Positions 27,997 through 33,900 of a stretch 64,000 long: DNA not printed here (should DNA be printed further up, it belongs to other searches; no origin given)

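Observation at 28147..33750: Mosaic identity between the two giant paralogs suggests segmental gene conversion with retained N-terminal diversity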

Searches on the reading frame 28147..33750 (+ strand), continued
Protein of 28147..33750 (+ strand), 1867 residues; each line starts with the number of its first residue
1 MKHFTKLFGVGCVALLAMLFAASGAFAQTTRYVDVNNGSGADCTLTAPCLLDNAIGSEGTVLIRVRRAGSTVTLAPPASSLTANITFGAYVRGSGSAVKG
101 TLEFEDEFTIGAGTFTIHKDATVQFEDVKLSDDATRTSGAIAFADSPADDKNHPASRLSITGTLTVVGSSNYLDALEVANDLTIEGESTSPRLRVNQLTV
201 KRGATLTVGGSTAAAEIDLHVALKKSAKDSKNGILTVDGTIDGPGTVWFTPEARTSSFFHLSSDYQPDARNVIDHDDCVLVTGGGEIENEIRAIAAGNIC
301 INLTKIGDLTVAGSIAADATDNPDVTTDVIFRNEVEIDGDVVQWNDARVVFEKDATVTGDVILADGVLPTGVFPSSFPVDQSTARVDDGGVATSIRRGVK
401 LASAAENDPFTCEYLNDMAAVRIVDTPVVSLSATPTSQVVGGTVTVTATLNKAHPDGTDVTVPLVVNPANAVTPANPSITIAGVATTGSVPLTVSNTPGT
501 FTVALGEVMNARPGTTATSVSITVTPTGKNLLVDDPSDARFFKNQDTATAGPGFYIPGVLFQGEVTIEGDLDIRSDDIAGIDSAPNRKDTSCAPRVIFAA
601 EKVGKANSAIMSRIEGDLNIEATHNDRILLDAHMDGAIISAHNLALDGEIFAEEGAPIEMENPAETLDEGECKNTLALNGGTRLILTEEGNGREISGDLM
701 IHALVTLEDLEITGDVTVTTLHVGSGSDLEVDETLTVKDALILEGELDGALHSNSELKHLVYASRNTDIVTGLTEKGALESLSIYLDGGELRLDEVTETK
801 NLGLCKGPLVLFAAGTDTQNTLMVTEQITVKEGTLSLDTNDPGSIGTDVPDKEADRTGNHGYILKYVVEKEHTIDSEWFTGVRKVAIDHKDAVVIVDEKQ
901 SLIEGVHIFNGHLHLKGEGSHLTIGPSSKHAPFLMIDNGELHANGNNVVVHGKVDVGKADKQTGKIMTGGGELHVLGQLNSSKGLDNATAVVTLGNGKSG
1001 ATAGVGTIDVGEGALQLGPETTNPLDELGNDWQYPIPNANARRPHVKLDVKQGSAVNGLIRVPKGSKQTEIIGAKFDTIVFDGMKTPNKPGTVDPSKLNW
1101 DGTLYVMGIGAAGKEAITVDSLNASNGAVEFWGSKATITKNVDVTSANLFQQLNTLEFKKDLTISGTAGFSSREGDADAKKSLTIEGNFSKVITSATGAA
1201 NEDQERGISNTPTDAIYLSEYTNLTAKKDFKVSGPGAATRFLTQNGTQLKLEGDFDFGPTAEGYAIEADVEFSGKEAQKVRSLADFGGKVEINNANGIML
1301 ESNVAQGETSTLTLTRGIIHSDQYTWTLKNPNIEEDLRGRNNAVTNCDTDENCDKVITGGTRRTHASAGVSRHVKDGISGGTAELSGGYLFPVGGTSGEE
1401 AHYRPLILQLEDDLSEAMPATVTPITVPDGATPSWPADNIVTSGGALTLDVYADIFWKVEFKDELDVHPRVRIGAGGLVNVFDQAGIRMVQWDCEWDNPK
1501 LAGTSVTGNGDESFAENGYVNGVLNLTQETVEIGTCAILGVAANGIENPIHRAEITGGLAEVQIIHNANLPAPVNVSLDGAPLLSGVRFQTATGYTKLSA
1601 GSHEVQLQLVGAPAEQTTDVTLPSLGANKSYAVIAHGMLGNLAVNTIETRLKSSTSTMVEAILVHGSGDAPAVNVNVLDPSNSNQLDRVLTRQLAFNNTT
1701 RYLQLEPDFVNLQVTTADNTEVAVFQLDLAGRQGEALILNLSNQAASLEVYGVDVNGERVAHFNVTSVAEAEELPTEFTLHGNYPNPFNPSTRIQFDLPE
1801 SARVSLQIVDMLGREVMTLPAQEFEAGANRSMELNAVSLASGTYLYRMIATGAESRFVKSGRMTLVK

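Call 48: find_encoding_contigs(protein=P0006, flank=10000, max_places=2)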
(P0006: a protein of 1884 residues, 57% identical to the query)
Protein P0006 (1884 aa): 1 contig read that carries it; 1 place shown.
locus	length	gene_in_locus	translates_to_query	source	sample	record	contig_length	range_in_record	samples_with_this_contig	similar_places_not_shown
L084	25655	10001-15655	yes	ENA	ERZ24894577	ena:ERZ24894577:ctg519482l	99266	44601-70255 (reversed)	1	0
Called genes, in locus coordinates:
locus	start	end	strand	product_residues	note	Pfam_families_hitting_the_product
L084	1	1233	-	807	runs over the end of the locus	PF27097:VirB4_TrbE_N, PF03135:CagE_TrbE_VirB (faint), PF19044:P-loop_TraG (weak)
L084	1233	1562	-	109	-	-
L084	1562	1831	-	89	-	PF04956:TrbC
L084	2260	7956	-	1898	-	PF14344:DUF4397, PF18962:Por_Secre_tail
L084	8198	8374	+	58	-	-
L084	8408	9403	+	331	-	PF00589:Phage_integrase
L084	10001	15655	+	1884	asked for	PF03160:Calx-beta (faint), PF14344:DUF4397, PF18962:Por_Secre_tail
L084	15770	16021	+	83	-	-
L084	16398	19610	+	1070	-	PF13620:CarboxypepD_reg, PF13715:CarbopepD_reg_2, PF07715:Plug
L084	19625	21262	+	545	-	-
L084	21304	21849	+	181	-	-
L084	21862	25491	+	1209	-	PF01839:FG-GAP (faint), PF13517:FG-GAP_3, PF07593:UnbV_ASPIC, PF13517:FG-GAP_3, PF07593:UnbV_ASPIC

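Call 49: find_encoding_contigs(protein=P0004, flank=10000, max_places=2)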
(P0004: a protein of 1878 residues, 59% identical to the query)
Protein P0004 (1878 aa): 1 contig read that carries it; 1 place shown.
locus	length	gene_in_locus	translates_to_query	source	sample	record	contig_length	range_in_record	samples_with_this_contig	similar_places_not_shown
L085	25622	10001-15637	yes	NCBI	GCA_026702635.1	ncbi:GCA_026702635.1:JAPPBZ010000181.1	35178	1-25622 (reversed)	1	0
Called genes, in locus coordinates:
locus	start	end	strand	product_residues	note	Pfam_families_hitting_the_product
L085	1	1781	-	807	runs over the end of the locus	PF27097:VirB4_TrbE_N, PF03135:CagE_TrbE_VirB (weak), PF19044:P-loop_TraG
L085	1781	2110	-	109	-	-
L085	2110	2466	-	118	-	PF04956:TrbC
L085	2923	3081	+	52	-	-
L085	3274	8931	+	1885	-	PF03160:Calx-beta, PF14344:DUF4397, PF18962:Por_Secre_tail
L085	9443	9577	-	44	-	-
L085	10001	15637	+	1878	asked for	PF14344:DUF4397, PF18962:Por_Secre_tail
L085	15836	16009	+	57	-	-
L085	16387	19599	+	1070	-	PF13620:CarboxypepD_reg, PF13715:CarbopepD_reg_2, PF07715:Plug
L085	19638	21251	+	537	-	-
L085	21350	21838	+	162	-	-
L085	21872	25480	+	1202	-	PF01839:FG-GAP (faint), PF13517:FG-GAP_3, PF14783:BBS2_Mid (faint), PF13517:FG-GAP_3, PF07593:UnbV_ASPIC (weak), PF13517:FG-GAP_3, PF07593:UnbV_ASPIC (weak)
